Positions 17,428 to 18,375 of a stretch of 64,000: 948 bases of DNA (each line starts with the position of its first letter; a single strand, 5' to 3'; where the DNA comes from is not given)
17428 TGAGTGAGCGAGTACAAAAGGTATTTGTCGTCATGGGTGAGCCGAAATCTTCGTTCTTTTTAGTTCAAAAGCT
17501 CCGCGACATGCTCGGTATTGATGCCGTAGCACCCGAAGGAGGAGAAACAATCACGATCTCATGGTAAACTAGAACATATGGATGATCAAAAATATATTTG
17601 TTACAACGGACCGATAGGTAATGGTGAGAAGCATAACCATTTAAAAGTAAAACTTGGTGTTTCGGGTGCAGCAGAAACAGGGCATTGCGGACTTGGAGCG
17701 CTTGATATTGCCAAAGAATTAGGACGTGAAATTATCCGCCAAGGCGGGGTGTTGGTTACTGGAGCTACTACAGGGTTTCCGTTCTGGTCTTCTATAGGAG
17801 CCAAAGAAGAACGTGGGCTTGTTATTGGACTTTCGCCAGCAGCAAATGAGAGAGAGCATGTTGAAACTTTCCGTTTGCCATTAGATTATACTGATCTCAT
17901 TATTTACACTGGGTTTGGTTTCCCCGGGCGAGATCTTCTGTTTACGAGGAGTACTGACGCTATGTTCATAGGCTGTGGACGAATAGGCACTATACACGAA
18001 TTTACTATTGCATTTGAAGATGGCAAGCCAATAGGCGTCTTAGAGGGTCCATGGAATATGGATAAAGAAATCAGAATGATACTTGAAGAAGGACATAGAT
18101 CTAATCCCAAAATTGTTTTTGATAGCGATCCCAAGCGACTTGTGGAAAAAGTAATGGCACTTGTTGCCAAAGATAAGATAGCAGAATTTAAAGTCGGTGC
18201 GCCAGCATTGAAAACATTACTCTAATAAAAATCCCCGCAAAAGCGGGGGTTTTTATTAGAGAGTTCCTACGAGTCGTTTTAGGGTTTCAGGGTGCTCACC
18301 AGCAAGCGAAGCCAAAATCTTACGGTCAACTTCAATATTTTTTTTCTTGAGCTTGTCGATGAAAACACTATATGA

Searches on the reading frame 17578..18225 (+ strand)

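Call 3: search_protein_families(library=pfam, proteins=[window:17578-18225:+], max_evalue=0.01)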
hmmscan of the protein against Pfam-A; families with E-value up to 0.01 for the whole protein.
window:17578-18225:+ (215 aa): 1 family
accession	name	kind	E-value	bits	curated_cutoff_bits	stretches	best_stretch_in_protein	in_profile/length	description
PF18306.6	LDcluster4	-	4.5e-28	98.2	26.3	1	24-188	2-150/151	SLOG cluster4 family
